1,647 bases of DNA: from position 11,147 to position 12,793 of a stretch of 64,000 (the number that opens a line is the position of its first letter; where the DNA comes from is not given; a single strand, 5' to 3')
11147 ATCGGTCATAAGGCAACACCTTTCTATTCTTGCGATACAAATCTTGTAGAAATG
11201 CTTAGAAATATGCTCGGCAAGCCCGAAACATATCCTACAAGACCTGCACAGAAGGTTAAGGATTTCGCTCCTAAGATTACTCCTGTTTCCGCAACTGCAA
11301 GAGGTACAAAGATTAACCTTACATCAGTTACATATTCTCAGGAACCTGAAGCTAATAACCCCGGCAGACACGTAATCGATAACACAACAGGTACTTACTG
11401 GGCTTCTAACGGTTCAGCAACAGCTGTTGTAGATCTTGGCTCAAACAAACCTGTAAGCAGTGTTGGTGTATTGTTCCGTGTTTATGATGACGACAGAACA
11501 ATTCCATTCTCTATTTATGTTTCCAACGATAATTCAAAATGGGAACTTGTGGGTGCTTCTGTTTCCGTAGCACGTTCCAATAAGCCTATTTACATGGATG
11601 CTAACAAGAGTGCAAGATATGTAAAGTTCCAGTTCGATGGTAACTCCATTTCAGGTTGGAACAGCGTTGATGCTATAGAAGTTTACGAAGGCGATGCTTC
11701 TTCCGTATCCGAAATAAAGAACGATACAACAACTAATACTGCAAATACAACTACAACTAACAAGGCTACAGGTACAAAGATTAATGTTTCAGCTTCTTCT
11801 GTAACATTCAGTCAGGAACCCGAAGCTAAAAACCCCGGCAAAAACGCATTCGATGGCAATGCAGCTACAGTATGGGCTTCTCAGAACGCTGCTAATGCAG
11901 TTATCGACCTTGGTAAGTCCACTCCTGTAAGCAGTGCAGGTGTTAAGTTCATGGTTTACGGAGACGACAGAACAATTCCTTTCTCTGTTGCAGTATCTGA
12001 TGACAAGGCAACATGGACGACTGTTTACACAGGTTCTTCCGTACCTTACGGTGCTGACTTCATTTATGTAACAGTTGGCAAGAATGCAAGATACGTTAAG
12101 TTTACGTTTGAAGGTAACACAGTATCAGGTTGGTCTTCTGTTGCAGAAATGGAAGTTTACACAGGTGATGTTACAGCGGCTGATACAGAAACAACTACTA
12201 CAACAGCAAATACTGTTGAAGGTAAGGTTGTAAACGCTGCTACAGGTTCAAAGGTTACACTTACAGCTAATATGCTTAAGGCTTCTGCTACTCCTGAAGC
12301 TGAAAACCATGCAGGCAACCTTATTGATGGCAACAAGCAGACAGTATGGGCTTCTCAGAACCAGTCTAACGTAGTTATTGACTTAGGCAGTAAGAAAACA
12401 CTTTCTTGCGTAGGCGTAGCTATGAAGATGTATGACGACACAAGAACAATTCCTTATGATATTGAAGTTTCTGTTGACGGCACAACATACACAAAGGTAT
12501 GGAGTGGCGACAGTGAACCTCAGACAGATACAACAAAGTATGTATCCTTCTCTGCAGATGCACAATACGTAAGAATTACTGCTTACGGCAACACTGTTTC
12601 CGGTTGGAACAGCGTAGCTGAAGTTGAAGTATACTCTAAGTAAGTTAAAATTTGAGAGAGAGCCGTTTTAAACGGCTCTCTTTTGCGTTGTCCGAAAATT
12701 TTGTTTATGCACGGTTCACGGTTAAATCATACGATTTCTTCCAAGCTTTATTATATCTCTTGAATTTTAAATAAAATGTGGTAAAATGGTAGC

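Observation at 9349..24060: Carbohydrate-active gene block: GH88/105-like enzyme with 3x discoidin/CBM32 repeats, GH43-clan propeller, AraC regulator and secreted DUF1680 (GH127/146-like) enzyme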

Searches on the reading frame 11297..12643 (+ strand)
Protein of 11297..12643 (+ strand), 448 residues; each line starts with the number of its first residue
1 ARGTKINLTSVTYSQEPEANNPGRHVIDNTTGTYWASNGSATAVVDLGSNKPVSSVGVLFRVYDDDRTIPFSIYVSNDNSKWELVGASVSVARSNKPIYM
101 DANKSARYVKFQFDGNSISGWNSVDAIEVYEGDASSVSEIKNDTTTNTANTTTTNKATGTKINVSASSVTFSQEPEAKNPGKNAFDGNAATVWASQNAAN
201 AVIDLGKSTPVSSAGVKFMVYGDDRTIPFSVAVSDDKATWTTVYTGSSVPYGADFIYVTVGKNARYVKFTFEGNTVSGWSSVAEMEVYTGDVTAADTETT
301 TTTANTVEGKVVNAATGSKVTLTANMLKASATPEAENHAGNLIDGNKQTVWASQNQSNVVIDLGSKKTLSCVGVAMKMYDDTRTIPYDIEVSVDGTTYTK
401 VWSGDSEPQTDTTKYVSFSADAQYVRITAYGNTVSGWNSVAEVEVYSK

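Call 62: search_solved_structures(query=window:11297-12643:+, max_evalue=0.001, show_alignments=4)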
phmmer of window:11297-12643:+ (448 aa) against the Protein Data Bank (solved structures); distinct sequences matched with E-value up to 0.001: 9.
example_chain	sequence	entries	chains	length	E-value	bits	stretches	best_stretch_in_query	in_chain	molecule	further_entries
7d29_A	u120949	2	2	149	2.8e-17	65.9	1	321-446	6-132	AlyQ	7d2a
5xnr_A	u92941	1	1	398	2.6e-16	62.8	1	322-446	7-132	AlyQ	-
5zu6_A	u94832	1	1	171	1.8e-09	40.2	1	327-442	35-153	CBM32 domain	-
5zu5_A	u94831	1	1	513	1.5e-08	37.2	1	327-442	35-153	alginate lyase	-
7w12_A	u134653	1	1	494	2.2e-08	36.7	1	328-442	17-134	Alginate lyase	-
2jd9_A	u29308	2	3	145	1.1e-07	34.4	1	16-132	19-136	YECBM32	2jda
4a42_A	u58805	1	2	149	5.5e-07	32.1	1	336-415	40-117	ALPHA-N-ACETYLGLUCOSAMINIDASE FAMILY PROTEIN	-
4zz5_A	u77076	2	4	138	4.4e-05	25.8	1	169-288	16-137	Glucanase/chitosanase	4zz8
2rva_A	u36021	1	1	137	5.9e-05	25.4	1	169-288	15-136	Glucanase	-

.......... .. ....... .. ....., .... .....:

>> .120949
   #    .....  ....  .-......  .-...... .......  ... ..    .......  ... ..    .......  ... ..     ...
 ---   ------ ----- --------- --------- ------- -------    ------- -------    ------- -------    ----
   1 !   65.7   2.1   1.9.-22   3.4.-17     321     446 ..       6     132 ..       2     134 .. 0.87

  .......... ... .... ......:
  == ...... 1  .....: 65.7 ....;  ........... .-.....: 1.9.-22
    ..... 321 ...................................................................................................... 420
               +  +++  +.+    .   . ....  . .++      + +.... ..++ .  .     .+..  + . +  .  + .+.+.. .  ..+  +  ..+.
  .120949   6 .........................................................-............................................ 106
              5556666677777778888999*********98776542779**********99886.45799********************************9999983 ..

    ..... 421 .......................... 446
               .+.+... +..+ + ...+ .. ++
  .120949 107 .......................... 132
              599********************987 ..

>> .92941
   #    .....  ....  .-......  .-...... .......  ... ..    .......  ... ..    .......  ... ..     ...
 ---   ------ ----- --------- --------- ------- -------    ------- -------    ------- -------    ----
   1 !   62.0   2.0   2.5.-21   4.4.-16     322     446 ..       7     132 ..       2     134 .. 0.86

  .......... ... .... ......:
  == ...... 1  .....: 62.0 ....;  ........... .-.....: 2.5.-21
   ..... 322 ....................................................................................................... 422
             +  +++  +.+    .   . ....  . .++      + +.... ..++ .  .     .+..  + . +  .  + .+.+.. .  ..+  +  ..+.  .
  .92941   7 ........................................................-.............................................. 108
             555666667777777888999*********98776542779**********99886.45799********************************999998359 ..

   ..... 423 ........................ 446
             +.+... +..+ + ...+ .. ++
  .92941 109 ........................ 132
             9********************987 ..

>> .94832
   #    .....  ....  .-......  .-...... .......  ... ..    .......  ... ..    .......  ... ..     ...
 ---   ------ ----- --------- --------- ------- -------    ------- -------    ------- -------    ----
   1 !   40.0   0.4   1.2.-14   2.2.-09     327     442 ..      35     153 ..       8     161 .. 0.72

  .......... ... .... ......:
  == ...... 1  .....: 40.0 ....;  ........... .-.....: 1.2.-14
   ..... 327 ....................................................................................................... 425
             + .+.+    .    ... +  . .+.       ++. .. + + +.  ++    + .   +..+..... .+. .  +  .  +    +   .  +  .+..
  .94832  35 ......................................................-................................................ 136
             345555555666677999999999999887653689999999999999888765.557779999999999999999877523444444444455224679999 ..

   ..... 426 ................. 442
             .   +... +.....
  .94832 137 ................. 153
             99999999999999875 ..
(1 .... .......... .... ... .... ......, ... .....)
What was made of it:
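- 12218..12640 (+): CBM32 module 3 (residues 947-1087). Best PDB match is the AlyQ CBM32, E 2.8e-17 (call 62).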
